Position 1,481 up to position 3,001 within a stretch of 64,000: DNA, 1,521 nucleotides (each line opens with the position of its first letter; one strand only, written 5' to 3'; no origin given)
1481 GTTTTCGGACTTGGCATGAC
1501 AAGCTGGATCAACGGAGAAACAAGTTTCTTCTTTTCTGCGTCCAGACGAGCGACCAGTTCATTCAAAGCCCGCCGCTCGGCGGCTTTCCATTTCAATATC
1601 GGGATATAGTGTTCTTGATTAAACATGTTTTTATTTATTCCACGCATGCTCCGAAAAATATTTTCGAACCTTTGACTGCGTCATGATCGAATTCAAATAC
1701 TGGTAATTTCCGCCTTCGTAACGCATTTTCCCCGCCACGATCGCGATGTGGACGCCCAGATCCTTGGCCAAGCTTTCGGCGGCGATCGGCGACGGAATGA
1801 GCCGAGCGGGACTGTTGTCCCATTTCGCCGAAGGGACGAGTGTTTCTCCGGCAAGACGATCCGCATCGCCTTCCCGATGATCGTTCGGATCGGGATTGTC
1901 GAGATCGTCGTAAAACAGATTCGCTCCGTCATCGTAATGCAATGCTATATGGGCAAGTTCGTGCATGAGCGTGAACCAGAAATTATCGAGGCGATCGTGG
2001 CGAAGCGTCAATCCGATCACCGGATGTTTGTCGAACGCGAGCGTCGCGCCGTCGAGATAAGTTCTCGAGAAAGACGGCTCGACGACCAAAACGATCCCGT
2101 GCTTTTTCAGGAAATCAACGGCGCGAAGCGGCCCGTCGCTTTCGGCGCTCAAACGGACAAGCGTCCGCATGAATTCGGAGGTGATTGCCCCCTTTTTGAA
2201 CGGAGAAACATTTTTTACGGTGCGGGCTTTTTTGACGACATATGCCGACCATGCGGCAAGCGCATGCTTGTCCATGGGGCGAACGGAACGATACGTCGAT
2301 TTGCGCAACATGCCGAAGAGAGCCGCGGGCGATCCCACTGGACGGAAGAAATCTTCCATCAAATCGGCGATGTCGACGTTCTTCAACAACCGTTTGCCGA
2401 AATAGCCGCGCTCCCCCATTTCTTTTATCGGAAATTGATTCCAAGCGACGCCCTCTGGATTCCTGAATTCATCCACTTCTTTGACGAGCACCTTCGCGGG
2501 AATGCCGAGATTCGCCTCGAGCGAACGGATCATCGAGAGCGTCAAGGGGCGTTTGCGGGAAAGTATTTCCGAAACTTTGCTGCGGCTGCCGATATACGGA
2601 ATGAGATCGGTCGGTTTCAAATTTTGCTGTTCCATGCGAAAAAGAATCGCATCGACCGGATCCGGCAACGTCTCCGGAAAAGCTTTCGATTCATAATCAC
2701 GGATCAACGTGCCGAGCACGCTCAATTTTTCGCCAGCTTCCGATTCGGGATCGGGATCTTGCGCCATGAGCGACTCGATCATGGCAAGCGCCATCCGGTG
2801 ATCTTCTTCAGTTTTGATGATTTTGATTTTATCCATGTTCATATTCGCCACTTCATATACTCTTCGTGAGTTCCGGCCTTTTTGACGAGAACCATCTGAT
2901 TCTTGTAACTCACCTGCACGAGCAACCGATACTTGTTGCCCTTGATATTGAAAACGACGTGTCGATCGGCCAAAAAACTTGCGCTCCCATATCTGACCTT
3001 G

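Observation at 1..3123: Candidate uncharacterised defence module: HigB toxin, HigA-HTH fused to ImmA/IrrE M78 peptidase, Beta-protein (sce7725-like), with convergent PD-(D/E)xK (sce7726-like) gene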

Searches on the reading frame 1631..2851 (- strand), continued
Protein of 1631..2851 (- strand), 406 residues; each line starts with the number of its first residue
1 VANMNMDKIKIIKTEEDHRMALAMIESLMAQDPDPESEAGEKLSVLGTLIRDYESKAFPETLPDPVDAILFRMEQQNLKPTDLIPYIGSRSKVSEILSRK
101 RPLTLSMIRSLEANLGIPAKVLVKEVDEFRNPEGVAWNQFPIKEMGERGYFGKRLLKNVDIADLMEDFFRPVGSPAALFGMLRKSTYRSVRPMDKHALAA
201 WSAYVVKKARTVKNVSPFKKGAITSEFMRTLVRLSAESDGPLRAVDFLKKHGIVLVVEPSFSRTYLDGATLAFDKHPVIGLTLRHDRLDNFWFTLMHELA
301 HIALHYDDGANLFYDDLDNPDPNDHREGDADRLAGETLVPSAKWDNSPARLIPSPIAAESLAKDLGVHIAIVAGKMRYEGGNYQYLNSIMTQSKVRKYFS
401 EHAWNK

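Call 29: get_annotated_region(hit=H5, flank=4000)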
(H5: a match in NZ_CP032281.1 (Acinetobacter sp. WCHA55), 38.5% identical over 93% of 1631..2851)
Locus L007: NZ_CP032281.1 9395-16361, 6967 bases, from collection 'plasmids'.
description: Acinetobacter sp. WCHA55 plasmid p2_010055, complete sequence
organism: Acinetobacter sp. WCHA55 (NCBI taxid 2004646)
taxonomy: Bacteria; Pseudomonadota; Gammaproteobacteria; Moraxellales; Moraxellaceae; Acinetobacter; Acinetobacter sp. WCHA55
host: -; source: Culture,Sewage; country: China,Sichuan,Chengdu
typing (MOB-suite, as given by PLSDB): non-mobilizable; replicon rep_cluster_1233
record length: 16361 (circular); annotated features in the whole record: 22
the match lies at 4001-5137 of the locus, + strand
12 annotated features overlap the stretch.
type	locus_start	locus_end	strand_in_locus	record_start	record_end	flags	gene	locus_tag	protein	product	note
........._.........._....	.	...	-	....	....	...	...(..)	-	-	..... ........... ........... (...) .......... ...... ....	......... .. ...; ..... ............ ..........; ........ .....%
predicted_resistance_gene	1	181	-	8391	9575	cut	tet(39)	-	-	tetracycline efflux MFS transporter Tet(39)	predicted by amrfinderplus; class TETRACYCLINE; identity 99.49%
CDS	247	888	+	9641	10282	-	-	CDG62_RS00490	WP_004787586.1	TetR/AcrR family transcriptional regulator C-terminal domain-containing protein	GO:0045892 - negative regulation of DNA-templated transcription [Evidence IEA]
CDS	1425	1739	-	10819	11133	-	-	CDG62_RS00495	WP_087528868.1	hypothetical protein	-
CDS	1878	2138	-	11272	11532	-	-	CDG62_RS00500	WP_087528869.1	hypothetical protein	-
CDS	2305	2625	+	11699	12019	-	-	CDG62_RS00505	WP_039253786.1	type II toxin-antitoxin system RelE/ParE family toxin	-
CDS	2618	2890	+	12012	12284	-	nadS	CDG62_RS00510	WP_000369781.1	NadS family protein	-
CDS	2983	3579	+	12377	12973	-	-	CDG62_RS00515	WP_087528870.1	hypothetical protein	-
CDS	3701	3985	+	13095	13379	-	-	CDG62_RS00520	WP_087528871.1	type II toxin-antitoxin system HigB family toxin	-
CDS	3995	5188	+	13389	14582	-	-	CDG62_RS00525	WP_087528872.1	ImmA/IrrE family metallo-endopeptidase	-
CDS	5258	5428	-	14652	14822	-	-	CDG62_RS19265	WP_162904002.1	hypothetical protein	-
CDS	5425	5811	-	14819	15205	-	-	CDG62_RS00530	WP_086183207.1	hypothetical protein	-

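Call 31: find_related_loci(query=A1, collection=genome_contigs, flank=5000)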
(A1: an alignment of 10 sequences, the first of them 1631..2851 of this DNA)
Query A1 (406 aa) in genome_contigs; peptide patterns used: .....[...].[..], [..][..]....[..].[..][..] (x = any residue, [..] = any of these).
599 stretches matched a pattern (row limit reached: there are more); 553 encode a relative of the query (tblastn E <= 1e-3); the best 80 are kept; 80 distinct loci.
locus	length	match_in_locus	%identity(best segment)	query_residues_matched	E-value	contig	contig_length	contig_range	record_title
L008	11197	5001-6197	68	8-406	0e+0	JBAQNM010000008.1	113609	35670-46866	MAG: Candidatus Moraniibacteriota bacterium isolate MFD12002_ilm_asm_bin53 k127_89181, whole genome shotgun sequence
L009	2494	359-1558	67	8-406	0e+0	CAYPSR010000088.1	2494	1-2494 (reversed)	MAG TPA_asm: uncultured Candidatus Saccharibacteria bacterium isolate SRP178699_co1_179 genome assembly, contig: NODE_71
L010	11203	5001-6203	65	3-404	7e-180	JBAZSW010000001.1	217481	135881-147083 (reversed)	MAG: Parcubacteria group bacterium isolate SO_2017_GW1_184 NODE_460_length_217481_cov_5.970757_OW334_2017, whole genome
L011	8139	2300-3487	63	8-406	1e-171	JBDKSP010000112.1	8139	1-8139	MAG: Armatimonadota bacterium isolate 6_bin.213 c_000001835791, whole genome shotgun sequence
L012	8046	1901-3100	61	6-405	3e-170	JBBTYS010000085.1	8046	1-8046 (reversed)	MAG: Patescibacteria group bacterium isolate H41-bin028_1 H41_bin028_1_000000000085, whole genome shotgun sequence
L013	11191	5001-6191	62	9-404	1e-169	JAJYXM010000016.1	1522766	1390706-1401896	MAG: bacterium isolate FK3.bin42 NODE_1_length_1522766_cov_4.043218, whole genome shotgun sequence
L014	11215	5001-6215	59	5-406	9e-158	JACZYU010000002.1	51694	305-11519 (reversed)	MAG: Planctomycetota bacterium isolate B27T3L11 B27T3L11_NODE368, whole genome shotgun sequence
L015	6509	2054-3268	58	5-406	7e-155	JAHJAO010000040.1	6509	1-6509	MAG: Candidatus Omnitrophota bacterium isolate Modern_marine.mb.214 Modern_marine.mb.214_k141_613259, whole genome shotg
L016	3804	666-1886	57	3-406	4e-160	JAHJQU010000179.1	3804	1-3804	MAG: Proteobacteria bacterium isolate OS_PC_MetaG.mb.119 OS_PC_MetaG.mb.119_k141_187753, whole genome shotgun sequence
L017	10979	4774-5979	57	8-406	4e-152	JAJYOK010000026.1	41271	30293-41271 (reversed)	MAG: Bacteroidetes bacterium isolate DBS2-5.bin33 NODE_660_length_41271_cov_10.454477, whole genome shotgun sequence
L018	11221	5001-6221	57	2-405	1e-151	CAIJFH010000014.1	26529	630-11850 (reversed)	Candidatus Adlerbacteria bacterium isolate C4_bin-407 genome assembly, contig: bin-407:14/38, whole genome shotgun seque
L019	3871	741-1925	56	8-406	6e-156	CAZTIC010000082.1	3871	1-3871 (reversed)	MAG TPA_asm: uncultured Gammaproteobacteria bacterium isolate SRP191223_co1_14 genome assembly, contig: NODE_36535_lengt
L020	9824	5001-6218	57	3-406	2e-149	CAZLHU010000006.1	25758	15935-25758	MAG TPA_asm: uncultured Candidatus Saccharibacteria bacterium isolate binchicken_co3_595 genome assembly, contig: NODE_5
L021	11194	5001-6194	58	5-402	1e-148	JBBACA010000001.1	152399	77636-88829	MAG: Candidatus Paceibacterota bacterium isolate SO_2017_LW1_37 NODE_27_length_152399_cov_2.459776_LW64-88_2017, whole g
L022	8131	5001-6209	55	6-406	7e-147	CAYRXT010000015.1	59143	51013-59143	MAG TPA_asm: uncultured Planctomycetales bacterium isolate SRP141376_co4_105 genome assembly, contig: NODE_930_length_59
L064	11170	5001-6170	46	10-404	6e-104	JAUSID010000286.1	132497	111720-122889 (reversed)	MAG: Opitutaceae bacterium isolate E14_metabat.bin.223 E14_k141_688253, whole genome shotgun sequence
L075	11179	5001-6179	44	10-399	1e-99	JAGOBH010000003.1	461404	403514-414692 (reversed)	MAG: Pyrinomonadaceae bacterium isolate Go_SlAct_bin_101 Go_SlAct_8_length_461404_cov_11.990368, whole genome shotgun se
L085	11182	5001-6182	43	10-400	2e-97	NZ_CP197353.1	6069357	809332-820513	Pseudomonas sp. NUPR-001 chromosome, complete genome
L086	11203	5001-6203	43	4-400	2e-97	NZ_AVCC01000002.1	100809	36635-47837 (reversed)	Herminiimonas sp. CN cn_00002, whole genome shotgun sequence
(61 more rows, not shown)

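Call 36: search_protein_families(library=padloc, proteins=[L086:4726-4998:+, L086:5001-6203:+, L086:6226-7338:+, L085:4724-4999:+, L085:6203-7342:+, L075:6211-7413:+, L064:6178-7302:+], max_evalue=0.001)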
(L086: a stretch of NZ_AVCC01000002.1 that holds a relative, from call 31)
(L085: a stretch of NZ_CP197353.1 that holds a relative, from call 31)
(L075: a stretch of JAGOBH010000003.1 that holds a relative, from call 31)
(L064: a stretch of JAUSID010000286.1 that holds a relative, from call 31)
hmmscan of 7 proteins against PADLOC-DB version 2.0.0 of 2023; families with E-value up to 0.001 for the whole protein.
L086:4726-4998:+ (91 aa): 4 families
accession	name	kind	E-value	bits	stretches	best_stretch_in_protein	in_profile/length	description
PDLC03978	PD-Lambda-2_A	-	1.3e-31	106.8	1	5-89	1-85/87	-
PDLC03980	PD-Lambda-2_A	-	3e-20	70.7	1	5-88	3-86/92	-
PDLC03981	PD-Lambda-2_A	-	1.3e-09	36.5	1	5-85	1-81/94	-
PDLC03979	PD-Lambda-2_A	-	2.3e-05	23.1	1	5-78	1-74/97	-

L086:5001-6203:+ (401 aa): 4 families
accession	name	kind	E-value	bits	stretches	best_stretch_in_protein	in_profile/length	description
PDLC03982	PD-Lambda-2_B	-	3.7e-184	610.7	1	4-401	1-397/402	-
PDLC04141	capP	-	5.8e-06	24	1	268-366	43-139/242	capP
PDLC04776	PDC-M69B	-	0.00011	20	1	295-343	82-132/272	-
PDLC03950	RmrA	-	0.00052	17.1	1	248-346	153-245/369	-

L086:6226-7338:+ (371 aa): 4 families
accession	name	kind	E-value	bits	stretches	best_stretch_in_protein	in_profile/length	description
PDLC03984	PD-Lambda-2_C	-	4e-135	448.7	1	1-361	1-370/377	-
PDLC03983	PD-Lambda-2_C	-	8.2e-54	181.1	1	4-360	6-359/374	-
PDLC03985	PD-Lambda-2_C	-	1.6e-37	127.4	1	2-179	2-187/192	-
PDLC02985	beta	-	3.5e-10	37.2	1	3-347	8-335/355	-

L085:4724-4999:+ (92 aa): 4 families
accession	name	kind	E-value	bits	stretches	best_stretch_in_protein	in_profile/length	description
PDLC03978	PD-Lambda-2_A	-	3.1e-30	102.4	1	1-83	1-83/87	-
PDLC03980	PD-Lambda-2_A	-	4.4e-14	50.9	1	1-86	3-88/92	-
PDLC03981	PD-Lambda-2_A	-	4.4e-11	41.2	1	1-82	1-82/94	-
PDLC03979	PD-Lambda-2_A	-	4.3e-07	28.6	1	1-84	1-84/97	-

L085:6203-7342:+ (380 aa): 4 families
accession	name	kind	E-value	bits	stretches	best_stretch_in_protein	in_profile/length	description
PDLC03984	PD-Lambda-2_C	-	9.8e-140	463.9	1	1-375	1-372/377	-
PDLC03983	PD-Lambda-2_C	-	1.5e-48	163.8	1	2-375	4-362/374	-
PDLC03985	PD-Lambda-2_C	-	1.9e-29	101.1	1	5-190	5-187/192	-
PDLC02985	beta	-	6.4e-07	26.4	1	304-360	278-336/355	-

L075:6211-7413:+ (401 aa): 3 families
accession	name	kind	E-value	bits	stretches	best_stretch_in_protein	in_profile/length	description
PDLC03983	PD-Lambda-2_C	-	3.5e-42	142.8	1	3-360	3-356/374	-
PDLC03984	PD-Lambda-2_C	-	1.8e-36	124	1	6-355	4-361/377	-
PDLC02985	beta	-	1.7e-06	25.1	0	268-362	258-344/355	-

L064:6178-7302:+ (375 aa): 4 families
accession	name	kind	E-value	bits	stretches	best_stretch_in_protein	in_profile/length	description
PDLC03983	PD-Lambda-2_C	-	8.7e-38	128.3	1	2-359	1-360/374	-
PDLC03984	PD-Lambda-2_C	-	2.9e-33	113.5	1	6-358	3-369/377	-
PDLC02985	beta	-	9.1e-06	22.7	0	7-39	9-41/355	-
PDLC03985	PD-Lambda-2_C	-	0.00025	19.2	0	5-39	2-36/192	-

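Call 56: search_solved_structures(query=A1, max_evalue=0.01)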
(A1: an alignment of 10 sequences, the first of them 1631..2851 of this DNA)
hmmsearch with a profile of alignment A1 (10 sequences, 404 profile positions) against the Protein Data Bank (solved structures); distinct sequences matched with E-value up to 0.01: 3.
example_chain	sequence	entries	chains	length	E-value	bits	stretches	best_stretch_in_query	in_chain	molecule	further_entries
5ycl_A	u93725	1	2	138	3.9e-12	49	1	8-115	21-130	Antitoxin HigA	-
5ifg_B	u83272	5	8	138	4.6e-12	48.8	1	8-115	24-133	Antitoxin HigA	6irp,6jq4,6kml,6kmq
9vzy_A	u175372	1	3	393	0.0047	19.1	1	290-351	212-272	HTH cro/C1-type domain-containing protein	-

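Call 92: search_protein_families(library=pfam, proteins=[L001:5664-6716:-, L001:6985-8061:+, L001:8058-8405:+, L001:8500-9108:-, L001:9127-9621:-], max_evalue=0.01)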
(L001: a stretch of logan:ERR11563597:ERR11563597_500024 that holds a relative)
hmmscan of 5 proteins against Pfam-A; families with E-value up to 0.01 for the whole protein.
L001:5664-6716:- (350 aa): 3 families
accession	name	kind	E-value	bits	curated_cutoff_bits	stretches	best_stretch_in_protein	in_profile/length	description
PF00872.24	Transposase_mut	-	2e-84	284.1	21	1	51-327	100-377/379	Transposase, Mutator family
PF08069.17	Ribosomal_S13_N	-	0.00053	20.4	25.4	1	38-81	17-60/60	Ribosomal S13/S15 N-terminal domain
PF10551.15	MULE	-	0.00087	20.1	27.6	1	136-208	19-96/99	MULE transposase domain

L001:6985-8061:+ (358 aa): 0 families

L001:8058-8405:+ (115 aa): 1 family
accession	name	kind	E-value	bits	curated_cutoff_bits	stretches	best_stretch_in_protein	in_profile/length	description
PF11255.13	DUF3054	-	0.0012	19.7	25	1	8-94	28-109/110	Protein of unknown function (DUF3054)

L001:8500-9108:- (202 aa): 0 families

L001:9127-9621:- (164 aa): 0 families

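Call 93: search_protein_families(library=padloc, proteins=[L001:6985-8061:+, L001:8058-8405:+, L001:8500-9108:-, L001:9127-9621:-], max_evalue=0.001)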
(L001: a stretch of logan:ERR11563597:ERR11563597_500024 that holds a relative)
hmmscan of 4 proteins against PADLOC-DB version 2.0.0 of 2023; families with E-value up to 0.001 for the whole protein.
L001:6985-8061:+ (358 aa): 0 families

L001:8058-8405:+ (115 aa): 0 families

L001:8500-9108:- (202 aa): 0 families

L001:9127-9621:- (164 aa): 0 families

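Call 100: search_protein_families(library=phrogs, proteins=[P0001], max_evalue=0.001)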
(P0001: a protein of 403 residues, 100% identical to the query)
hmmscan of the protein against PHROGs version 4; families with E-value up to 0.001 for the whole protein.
P0001 (403 aa): 6 families
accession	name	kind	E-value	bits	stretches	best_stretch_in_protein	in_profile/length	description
phrog_11202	-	unknown function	5.7e-33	115.2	1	1-123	1-123/218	-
phrog_2439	-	transcription regulation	1.8e-22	80.7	1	86-391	33-296/367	transcriptional regulator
phrog_1373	-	transcription regulation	3.9e-18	67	1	6-123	3-126/166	transcriptional regulator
phrog_10398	-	unknown function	7.6e-15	55.8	1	6-69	3-66/66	-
phrog_87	-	other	2e-06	28.7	1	225-339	25-131/227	metallo-protease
phrog_18577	-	unknown function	0.00012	22.4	1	242-335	139-235/332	-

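Call 101: search_protein_families(library=ncbifam, proteins=[L089:5095-6222:+], max_evalue=0.01)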
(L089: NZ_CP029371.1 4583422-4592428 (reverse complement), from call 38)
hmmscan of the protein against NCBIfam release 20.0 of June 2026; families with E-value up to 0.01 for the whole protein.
L089:5095-6222:+ (375 aa): 0 families

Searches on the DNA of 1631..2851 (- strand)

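Call 35: search_dna_similar(query=L086:4700-7340:+, collection=ecoli_genomes, mode=distant, max_evalue=0.00001, max_rows=15)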
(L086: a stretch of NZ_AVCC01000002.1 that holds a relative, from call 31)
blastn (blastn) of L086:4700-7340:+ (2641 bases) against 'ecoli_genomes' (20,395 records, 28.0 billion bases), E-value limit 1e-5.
Records with a match: 8; places in all: 8; records where one place covers at least 80% of the query: 0.
Genomes with a match: 8 of 5426; with a place that covers at least 80% of the query: 0. Places per genome that has any: lowest 1, median 1, highest 1. On chromosomes: 8 places; on plasmids: 0.
Best place of each record, by identity: 60-80% 8.
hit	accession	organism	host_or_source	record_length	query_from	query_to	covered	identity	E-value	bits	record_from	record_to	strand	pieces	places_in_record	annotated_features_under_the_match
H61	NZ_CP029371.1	Escherichia coli strain C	cow's milk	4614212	443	1452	25%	66.1%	2e-14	182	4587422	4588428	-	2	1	ImmA/IrrE family metallo-endopeptidase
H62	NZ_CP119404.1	Escherichia coli strain MRE162 substr. UK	Human faeces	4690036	443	1452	25%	66.1%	2e-14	182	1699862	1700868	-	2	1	ImmA/IrrE family metallo-endopeptidase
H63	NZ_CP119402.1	Escherichia coli strain MRE162 substr. FRA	not provided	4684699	443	1452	25%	66.1%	2e-14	182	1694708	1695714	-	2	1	ImmA/IrrE family metallo-endopeptidase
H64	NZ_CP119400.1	Escherichia coli strain MRE162 substr. NOR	not provided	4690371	443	1452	25%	66.1%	2e-14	182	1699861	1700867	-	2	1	ImmA/IrrE family metallo-endopeptidase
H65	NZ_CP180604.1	Escherichia coli strain PS2Canimalfeces3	Cat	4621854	443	1428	23%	69.3%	1e-30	233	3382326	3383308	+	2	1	ImmA/IrrE family metallo-endopeptidase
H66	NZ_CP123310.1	Escherichia coli strain AREA_C483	Homo sapiens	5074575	481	1224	15%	68.3%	2e-8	139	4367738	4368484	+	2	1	ImmA/IrrE family metallo-endopeptidase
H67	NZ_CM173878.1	Escherichia coli strain 1218KP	Homo sapiens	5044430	481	1224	15%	68.3%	2e-8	139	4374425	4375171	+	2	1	ImmA/IrrE family metallo-endopeptidase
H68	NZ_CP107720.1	Escherichia coli strain 2021CK-01361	Homo sapiens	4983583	481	1224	13%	69.9%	5e-10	145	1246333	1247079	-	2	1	ImmA/IrrE family metallo-endopeptidase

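Call 37: get_annotated_region(hit=H65, flank=4000)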
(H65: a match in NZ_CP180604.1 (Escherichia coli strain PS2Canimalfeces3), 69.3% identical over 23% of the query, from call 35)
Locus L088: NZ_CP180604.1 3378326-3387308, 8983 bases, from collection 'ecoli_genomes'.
description: Escherichia coli strain PS2Canimalfeces3 chromosome, complete genome
organism: Escherichia coli strain PS2Canimalfeces3 (NCBI taxid 562)
replicon: chromosome; assembly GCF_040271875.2
host: Cat; source: not applicable; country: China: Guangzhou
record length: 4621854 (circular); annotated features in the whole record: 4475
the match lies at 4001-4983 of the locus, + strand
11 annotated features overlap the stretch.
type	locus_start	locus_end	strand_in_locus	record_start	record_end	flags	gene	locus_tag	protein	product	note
CDS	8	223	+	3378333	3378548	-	-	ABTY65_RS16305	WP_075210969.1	helix-turn-helix domain-containing protein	-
CDS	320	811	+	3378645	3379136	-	-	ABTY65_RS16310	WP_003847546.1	hypothetical protein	-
CDS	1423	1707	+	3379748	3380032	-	-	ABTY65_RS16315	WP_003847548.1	hypothetical protein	-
CDS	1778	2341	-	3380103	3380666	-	-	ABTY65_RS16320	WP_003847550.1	recombinase family protein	-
CDS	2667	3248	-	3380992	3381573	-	-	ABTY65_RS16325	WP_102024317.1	hypothetical protein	-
CDS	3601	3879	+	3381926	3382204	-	-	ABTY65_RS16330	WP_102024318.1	type II toxin-antitoxin system HigB family toxin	-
CDS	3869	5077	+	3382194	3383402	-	-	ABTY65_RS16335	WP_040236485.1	ImmA/IrrE family metallo-endopeptidase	-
CDS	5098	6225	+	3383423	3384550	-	-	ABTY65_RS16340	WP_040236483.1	beta family protein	-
CDS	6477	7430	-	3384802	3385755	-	-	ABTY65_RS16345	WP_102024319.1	hypothetical protein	-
CDS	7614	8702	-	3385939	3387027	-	-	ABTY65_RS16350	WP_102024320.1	site-specific integrase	-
SRP_RNA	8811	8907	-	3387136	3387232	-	ffs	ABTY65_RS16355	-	signal recognition particle sRNA small type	-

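Call 38: get_annotated_region(hit=H61, flank=4000)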
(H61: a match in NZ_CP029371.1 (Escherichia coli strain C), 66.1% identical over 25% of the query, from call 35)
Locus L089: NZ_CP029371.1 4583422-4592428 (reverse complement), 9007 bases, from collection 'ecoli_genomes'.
description: Escherichia coli strain C chromosome, complete genome
organism: Escherichia coli strain C (NCBI taxid 562)
replicon: chromosome; assembly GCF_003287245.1
host: -; source: cow's milk; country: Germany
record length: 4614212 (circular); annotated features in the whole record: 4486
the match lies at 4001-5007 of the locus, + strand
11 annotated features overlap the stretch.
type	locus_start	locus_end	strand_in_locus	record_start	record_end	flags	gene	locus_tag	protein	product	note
CDS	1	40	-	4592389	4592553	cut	-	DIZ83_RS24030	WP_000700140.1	hypothetical protein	-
CDS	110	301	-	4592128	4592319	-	-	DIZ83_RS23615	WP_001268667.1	hypothetical protein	-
CDS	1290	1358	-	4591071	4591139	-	-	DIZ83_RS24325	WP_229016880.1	hypothetical protein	-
CDS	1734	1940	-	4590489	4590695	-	-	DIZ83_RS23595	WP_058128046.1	hypothetical protein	-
CDS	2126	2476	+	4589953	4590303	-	-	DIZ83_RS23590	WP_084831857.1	hypothetical protein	-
CDS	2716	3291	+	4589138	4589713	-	-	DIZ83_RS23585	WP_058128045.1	recombinase family protein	-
CDS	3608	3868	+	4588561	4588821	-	-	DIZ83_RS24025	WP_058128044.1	type II toxin-antitoxin system HigB family toxin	-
CDS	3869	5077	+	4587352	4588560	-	-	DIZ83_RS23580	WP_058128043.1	ImmA/IrrE family metallo-endopeptidase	-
CDS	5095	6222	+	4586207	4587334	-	-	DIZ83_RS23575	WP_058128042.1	beta family protein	-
CDS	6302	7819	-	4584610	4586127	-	-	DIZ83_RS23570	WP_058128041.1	SIR2 family protein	-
CDS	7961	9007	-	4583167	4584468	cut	-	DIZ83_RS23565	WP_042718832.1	tyrosine-type recombinase/integrase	-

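Call 39: get_annotated_region(hit=H66, flank=4000)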
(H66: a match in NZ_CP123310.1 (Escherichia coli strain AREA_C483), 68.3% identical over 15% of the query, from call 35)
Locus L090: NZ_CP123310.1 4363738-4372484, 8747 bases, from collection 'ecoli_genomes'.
description: Escherichia coli strain AREA_C483 chromosome, complete genome
organism: Escherichia coli strain AREA_C483 (NCBI taxid 562)
replicon: chromosome; assembly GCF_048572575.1
host: Homo sapiens; source: stool; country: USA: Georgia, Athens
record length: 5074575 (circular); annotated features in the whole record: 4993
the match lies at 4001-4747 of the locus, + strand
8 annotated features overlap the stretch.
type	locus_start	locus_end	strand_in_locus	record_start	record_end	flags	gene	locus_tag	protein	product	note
CDS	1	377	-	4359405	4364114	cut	-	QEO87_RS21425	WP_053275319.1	hypothetical protein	-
CDS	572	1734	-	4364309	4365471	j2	-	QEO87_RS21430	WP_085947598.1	IS3-like element IS3 family transposase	programmed frameshift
CDS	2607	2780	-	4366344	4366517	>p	-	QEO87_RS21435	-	integrase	incomplete; partial in the middle of a contig; missing N-terminus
CDS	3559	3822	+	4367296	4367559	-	-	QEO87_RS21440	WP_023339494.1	type II toxin-antitoxin system HigB family toxin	-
CDS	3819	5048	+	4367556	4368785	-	-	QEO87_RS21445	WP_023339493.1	ImmA/IrrE family metallo-endopeptidase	-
CDS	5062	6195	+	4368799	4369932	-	-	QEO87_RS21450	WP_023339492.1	beta family protein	-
CDS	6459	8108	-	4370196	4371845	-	-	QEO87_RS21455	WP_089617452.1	DUF6119 family protein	-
CDS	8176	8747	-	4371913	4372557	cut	hxsA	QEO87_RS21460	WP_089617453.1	His-Xaa-Ser repeat protein HxsA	-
